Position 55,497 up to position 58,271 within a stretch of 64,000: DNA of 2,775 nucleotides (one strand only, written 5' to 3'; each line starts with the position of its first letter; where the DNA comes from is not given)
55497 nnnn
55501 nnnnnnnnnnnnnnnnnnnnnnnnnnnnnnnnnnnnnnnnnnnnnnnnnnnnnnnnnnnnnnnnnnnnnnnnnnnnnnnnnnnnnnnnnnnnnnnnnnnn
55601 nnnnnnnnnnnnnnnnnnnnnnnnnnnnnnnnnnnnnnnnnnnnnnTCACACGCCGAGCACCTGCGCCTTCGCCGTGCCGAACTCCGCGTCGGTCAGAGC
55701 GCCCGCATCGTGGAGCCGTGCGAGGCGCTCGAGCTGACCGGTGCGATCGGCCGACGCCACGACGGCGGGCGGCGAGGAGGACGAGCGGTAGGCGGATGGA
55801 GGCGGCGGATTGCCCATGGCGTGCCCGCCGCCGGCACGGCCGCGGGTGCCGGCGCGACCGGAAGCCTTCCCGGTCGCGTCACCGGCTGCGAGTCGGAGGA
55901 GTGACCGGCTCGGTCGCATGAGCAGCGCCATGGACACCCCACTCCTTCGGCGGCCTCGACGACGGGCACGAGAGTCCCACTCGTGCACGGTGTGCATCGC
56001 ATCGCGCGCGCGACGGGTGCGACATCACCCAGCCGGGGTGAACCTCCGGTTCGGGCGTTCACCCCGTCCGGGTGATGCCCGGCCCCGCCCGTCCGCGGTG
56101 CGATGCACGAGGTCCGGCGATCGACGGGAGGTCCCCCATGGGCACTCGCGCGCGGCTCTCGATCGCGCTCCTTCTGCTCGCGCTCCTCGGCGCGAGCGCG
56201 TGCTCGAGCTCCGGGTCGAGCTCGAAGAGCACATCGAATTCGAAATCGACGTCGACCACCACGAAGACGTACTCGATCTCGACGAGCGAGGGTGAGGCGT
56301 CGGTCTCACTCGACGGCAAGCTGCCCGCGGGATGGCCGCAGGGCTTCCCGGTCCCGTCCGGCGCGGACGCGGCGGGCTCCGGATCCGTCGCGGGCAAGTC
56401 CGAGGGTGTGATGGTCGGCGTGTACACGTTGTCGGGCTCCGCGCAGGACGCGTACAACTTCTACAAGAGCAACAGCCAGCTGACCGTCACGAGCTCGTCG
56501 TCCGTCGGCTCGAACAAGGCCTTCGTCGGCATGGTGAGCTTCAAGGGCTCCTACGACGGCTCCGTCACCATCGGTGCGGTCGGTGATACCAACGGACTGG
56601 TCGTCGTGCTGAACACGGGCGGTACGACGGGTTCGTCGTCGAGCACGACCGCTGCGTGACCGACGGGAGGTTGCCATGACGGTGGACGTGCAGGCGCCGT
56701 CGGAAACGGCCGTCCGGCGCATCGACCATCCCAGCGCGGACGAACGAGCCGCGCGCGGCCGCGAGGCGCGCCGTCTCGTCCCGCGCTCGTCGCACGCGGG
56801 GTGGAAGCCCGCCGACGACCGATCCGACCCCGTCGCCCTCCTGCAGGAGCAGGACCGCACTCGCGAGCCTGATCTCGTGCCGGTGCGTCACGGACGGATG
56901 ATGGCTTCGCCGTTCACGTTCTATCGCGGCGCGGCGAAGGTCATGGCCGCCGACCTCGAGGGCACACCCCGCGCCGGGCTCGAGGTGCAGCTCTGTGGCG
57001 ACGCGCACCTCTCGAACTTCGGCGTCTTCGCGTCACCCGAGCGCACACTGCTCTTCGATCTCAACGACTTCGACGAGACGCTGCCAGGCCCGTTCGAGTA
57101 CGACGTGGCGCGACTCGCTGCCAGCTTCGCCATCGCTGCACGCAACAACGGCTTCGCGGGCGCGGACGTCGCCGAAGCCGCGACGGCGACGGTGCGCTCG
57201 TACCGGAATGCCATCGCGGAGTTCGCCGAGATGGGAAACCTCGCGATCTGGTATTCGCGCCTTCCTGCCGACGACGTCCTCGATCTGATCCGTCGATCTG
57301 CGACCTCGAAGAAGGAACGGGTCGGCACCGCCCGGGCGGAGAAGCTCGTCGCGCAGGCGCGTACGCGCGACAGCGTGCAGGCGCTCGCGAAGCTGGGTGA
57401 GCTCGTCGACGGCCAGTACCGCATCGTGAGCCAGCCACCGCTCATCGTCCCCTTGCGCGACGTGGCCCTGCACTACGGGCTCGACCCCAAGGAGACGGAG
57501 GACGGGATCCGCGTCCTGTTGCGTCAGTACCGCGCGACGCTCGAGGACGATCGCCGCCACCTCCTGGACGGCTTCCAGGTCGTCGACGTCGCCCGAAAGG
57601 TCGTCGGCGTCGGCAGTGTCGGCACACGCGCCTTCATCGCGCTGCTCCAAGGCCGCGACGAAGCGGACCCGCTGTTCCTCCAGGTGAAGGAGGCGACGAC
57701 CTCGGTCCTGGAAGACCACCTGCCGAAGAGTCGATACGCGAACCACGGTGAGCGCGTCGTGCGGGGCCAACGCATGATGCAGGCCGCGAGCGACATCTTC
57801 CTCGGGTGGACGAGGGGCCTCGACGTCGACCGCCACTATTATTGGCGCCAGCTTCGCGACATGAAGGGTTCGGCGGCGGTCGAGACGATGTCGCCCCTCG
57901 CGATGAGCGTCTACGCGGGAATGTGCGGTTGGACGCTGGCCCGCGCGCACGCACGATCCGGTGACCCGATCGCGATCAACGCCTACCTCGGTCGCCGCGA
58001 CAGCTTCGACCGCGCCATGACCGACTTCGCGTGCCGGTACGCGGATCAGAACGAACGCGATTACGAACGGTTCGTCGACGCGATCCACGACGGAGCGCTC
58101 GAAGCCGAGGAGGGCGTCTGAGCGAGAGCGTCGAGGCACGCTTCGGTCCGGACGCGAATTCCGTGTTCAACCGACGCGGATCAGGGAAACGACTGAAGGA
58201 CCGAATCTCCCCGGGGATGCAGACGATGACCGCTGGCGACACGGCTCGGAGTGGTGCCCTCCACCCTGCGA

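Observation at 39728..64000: Eight copies of the palindrome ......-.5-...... mark most promoter gaps of a 24-kb block that also encodes three paralogous LAL regulators: a candidate undescribed regulon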

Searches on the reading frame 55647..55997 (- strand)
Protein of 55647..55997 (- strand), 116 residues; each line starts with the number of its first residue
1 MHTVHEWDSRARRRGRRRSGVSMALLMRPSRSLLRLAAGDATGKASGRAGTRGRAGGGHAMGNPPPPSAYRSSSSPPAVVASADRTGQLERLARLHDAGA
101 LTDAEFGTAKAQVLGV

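Call 10: search_protein_families(library=pfam, proteins=[window:55647-55997:-], max_evalue=0.01)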
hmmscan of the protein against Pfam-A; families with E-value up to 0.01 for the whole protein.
window:55647-55997:- (116 aa): 1 family
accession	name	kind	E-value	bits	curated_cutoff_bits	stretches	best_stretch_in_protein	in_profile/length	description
PF09851.14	SHOCT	-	1.5e-07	31.4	27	1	88-114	2-28/28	Short C-terminal domain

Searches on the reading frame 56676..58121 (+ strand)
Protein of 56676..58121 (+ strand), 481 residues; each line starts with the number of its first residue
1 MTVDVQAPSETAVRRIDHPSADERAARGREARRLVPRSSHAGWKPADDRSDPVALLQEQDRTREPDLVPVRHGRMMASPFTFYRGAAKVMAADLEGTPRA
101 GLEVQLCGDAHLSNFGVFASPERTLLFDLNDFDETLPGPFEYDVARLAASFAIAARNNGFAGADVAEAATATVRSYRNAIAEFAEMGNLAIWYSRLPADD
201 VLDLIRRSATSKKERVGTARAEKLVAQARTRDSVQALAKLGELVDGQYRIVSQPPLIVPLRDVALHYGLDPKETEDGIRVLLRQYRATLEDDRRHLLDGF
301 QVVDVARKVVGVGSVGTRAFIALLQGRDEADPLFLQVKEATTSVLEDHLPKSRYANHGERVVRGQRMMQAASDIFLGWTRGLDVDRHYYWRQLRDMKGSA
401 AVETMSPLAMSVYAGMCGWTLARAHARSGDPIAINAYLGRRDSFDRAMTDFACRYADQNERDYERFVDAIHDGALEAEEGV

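Call 10: search_protein_families(library=pfam, proteins=[window:56676-58121:+], max_evalue=0.01)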
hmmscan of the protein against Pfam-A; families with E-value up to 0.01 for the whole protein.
window:56676-58121:+ (481 aa): 1 family
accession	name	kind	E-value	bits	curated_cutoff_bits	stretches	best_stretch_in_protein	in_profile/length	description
PF10009.15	DUF2252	-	6.2e-144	480.3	22.3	1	63-469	1-392/392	Uncharacterized protein conserved in bacteria (DUF2252)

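Call 11: find_encoding_contigs(protein=window:56676-58121:+, flank=10000, max_places=6)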
Protein window:56676-58121:+ (481 aa): 1 contig read that carries it; 1 place shown.
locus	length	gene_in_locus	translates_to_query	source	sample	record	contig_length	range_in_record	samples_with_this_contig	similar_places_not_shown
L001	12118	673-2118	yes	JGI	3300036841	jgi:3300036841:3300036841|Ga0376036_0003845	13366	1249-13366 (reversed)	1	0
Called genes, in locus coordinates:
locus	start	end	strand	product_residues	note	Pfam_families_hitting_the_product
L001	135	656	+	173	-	-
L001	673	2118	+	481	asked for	PF10009:DUF2252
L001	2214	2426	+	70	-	-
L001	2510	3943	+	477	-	-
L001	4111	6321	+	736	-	PF13191:AAA_16 (weak), PF13401:AAA_22, PF25873:WHD_MalT, PF00196:GerE (weak)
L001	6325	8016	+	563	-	PF00916:Sulfate_transp, PF01740:STAS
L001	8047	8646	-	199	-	PF03729:DUF308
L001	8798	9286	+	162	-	-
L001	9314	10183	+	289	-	PF00378:ECH_1, PF16113:ECH_2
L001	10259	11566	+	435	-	PF00072:Response_reg, PF08668:HDOD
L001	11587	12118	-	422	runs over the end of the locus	PF00563:EAL (weak), PF08668:HDOD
